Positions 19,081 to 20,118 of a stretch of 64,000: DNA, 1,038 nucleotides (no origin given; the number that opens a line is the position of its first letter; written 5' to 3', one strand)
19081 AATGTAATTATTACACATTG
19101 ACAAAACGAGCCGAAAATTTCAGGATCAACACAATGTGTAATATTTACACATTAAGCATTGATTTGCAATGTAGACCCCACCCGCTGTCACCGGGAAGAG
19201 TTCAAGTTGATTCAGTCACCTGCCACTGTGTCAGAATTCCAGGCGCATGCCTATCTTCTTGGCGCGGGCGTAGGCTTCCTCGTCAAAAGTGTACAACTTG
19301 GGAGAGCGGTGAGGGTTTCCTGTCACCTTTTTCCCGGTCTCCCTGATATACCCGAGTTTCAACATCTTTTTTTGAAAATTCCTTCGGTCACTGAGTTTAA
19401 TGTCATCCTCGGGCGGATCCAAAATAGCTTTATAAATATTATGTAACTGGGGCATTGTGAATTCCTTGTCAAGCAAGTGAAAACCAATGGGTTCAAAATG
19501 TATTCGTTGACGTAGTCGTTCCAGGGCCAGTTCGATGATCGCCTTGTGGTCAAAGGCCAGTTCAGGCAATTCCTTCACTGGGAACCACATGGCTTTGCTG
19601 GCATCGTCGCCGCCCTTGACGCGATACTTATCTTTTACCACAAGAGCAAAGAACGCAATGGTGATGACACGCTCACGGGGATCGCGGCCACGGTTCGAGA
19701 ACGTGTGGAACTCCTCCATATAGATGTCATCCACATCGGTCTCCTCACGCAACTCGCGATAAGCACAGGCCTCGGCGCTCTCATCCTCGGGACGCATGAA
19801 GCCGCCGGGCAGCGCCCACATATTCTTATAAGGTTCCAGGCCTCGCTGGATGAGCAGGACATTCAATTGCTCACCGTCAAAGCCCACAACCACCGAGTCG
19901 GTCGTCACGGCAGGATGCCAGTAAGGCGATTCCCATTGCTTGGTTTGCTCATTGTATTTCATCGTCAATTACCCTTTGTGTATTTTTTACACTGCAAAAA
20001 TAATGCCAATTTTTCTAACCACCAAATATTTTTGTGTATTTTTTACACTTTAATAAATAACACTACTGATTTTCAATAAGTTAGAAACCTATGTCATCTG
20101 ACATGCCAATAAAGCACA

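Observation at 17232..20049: Best candidate system: NrtR-controlled DUF6717 + vWA-macrodomain operon, a possible ADP-ribose-inducible response module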

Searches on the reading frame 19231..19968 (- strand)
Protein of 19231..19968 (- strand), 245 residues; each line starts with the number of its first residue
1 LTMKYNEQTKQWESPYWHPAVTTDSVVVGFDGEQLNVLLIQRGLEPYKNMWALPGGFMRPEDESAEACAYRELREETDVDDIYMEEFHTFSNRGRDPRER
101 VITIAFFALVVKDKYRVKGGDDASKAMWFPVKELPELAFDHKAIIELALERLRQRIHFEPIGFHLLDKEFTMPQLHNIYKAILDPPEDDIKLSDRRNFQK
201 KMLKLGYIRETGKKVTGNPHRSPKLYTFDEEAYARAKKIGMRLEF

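Call 3: search_protein_families(library=pfam, proteins=[window:19231-19968:-], max_evalue=0.01)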
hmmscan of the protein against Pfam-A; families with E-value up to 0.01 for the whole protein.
window:19231-19968:- (245 aa): 4 families
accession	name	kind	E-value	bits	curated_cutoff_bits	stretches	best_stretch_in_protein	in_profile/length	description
PF00293.34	NUDIX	-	4.5e-20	72.5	21.1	1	26-145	9-131/134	NUDIX domain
PF21906.2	NrtR_WHD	-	2e-18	66.7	27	1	162-228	1-61/61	NrtR DNA-binding winged helix domain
PF19368.5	AraR_C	-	4.4e-13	49.7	23.8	1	159-238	2-76/82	AraR C-terminal winged HTH domain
PF14815.12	NUDIX_4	-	0.0015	18.7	35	1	37-139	12-103/113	NUDIX domain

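Call 4: search_protein_families(library=ncbifam, proteins=[window:19231-19968:-], max_evalue=0.01)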
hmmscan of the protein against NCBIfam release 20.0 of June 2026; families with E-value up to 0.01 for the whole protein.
window:19231-19968:- (245 aa): 13 families
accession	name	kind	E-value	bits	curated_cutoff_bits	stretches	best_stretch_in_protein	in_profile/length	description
NF050029.2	TransRepNtr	equivalog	1.7e-38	132.5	400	1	14-234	15-231/245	ADPR responsive transcriptional repressor NtrR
NF003786.0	PRK05379.1-2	equivalog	6.2e-21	75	397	1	7-146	204-349/354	bifunctional nicotinamide-nucleotide adenylyltransferase/Nudix hydroxylase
NF003788.0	PRK05379.1-5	equivalog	3.8e-19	69.2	354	1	11-146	203-345/351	bifunctional nicotinamide-nucleotide adenylyltransferase/Nudix hydroxylase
NF003787.0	PRK05379.1-4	equivalog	8.8e-18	64.4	449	1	10-135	197-325/346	bifunctional nicotinamide-nucleotide adenylyltransferase/Nudix hydroxylase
NF003791.0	PRK05379.2-3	equivalog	6e-16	58.6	409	1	10-134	191-318/340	bifunctional nicotinamide-nucleotide adenylyltransferase/Nudix hydroxylase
NF003790.0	PRK05379.2-2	equivalog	2.1e-13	50.1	403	1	12-150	208-352/354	bifunctional nicotinamide mononucleotide adenylyltransferase/ADP-ribose pyrophosphatase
NF003785.0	PRK05379.1-1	equivalog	8.2e-09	35.1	418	1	10-130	192-316/347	bifunctional nicotinamide-nucleotide adenylyltransferase/Nudix hydroxylase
NF008044.0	PRK10776.1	equivalog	2.2e-06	27.6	148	1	36-139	17-115/130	8-oxo-dGTP diphosphatase MutT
NF006530.0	PRK08999.1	equivalog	0.00032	19.8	245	1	33-85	16-68/315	Nudix family hydrolase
NF006961.0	PRK09438.1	equivalog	0.00082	18.9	103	1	24-81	9-63/151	dihydroneopterin triphosphate diphosphatase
TIGR00586.1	mutt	equivalog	0.0011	19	97.9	1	36-140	18-117/129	8-oxo-dGTP diphosphatase MutT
NF001299.0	PRK00241.1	equivalog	0.0034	16.9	158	1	26-140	138-244/263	NAD(+) diphosphatase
NF001938.0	PRK00714.1-5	equivalog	0.0059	16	116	0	47-83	43-78/172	RNA pyrophosphohydrolase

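Call 5: search_protein_families(library=padloc, proteins=[window:19231-19968:-], max_evalue=0.01)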
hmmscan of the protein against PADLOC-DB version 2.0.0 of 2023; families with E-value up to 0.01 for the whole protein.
window:19231-19968:- (245 aa): 1 family
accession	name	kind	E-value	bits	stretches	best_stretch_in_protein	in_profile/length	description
PDLC04899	PDC-S07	-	1.4e-08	32.5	1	26-140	9-118/135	-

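Call 30: search_solved_structures(query=window:19231-19968:-, max_evalue=0.001, show_alignments=4)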
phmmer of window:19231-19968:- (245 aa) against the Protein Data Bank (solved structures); distinct sequences matched with E-value up to 0.001: 29.
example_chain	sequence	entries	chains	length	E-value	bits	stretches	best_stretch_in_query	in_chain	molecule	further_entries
5bs6_A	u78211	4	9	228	2.7e-40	142.1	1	23-238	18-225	transcriptional regulator AraR | transcriptional factor AraR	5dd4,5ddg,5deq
2fml_A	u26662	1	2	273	8e-29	104.5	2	13-142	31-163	MutT/nudix family protein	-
3gz5_A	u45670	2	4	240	6.7e-27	98.2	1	20-216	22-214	MutT/nudix family protein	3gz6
3gz8_A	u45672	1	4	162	5.1e-21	79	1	20-155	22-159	MutT/nudix family protein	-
3i9x_A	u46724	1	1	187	3e-19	73.2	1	9-154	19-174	mutT/nudix family protein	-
2yyh_A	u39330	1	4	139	5e-13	52.8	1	19-145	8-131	8-OXO-dGTPase domain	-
2qjo_A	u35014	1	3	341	1.1e-12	51.8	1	11-134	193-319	Bifunctional NMN adenylyltransferase/Nudix hydrolase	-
2qjt_B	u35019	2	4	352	7.5e-08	35.9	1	12-151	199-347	Nicotinamide-nucleotide adenylyltransferase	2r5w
7q91_A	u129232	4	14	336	9.9e-07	32.2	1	139-232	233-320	NADQ transcription factor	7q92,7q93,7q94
2duk_A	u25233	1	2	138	1.1e-05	28.7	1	30-153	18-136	MS0616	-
7nnj_A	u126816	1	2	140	1.2e-05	28.7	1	30-153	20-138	Diphosphoinositol polyphosphate phosphohydrolase 2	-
3mcf_A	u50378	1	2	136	1.4e-05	28.4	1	36-157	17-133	Diphosphoinositol polyphosphate phosphohydrolase 3-alpha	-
5ltu_A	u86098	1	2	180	1.6e-05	28.2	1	30-153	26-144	Diphosphoinositol polyphosphate phosphohydrolase 2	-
9t4c_A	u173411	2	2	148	2.2e-05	27.8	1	35-154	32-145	Diphosphoinositol polyphosphate phosphohydrolase 1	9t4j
9t4d_A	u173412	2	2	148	2.9e-05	27.4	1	35-154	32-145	Diphosphoinositol polyphosphate phosphohydrolase 1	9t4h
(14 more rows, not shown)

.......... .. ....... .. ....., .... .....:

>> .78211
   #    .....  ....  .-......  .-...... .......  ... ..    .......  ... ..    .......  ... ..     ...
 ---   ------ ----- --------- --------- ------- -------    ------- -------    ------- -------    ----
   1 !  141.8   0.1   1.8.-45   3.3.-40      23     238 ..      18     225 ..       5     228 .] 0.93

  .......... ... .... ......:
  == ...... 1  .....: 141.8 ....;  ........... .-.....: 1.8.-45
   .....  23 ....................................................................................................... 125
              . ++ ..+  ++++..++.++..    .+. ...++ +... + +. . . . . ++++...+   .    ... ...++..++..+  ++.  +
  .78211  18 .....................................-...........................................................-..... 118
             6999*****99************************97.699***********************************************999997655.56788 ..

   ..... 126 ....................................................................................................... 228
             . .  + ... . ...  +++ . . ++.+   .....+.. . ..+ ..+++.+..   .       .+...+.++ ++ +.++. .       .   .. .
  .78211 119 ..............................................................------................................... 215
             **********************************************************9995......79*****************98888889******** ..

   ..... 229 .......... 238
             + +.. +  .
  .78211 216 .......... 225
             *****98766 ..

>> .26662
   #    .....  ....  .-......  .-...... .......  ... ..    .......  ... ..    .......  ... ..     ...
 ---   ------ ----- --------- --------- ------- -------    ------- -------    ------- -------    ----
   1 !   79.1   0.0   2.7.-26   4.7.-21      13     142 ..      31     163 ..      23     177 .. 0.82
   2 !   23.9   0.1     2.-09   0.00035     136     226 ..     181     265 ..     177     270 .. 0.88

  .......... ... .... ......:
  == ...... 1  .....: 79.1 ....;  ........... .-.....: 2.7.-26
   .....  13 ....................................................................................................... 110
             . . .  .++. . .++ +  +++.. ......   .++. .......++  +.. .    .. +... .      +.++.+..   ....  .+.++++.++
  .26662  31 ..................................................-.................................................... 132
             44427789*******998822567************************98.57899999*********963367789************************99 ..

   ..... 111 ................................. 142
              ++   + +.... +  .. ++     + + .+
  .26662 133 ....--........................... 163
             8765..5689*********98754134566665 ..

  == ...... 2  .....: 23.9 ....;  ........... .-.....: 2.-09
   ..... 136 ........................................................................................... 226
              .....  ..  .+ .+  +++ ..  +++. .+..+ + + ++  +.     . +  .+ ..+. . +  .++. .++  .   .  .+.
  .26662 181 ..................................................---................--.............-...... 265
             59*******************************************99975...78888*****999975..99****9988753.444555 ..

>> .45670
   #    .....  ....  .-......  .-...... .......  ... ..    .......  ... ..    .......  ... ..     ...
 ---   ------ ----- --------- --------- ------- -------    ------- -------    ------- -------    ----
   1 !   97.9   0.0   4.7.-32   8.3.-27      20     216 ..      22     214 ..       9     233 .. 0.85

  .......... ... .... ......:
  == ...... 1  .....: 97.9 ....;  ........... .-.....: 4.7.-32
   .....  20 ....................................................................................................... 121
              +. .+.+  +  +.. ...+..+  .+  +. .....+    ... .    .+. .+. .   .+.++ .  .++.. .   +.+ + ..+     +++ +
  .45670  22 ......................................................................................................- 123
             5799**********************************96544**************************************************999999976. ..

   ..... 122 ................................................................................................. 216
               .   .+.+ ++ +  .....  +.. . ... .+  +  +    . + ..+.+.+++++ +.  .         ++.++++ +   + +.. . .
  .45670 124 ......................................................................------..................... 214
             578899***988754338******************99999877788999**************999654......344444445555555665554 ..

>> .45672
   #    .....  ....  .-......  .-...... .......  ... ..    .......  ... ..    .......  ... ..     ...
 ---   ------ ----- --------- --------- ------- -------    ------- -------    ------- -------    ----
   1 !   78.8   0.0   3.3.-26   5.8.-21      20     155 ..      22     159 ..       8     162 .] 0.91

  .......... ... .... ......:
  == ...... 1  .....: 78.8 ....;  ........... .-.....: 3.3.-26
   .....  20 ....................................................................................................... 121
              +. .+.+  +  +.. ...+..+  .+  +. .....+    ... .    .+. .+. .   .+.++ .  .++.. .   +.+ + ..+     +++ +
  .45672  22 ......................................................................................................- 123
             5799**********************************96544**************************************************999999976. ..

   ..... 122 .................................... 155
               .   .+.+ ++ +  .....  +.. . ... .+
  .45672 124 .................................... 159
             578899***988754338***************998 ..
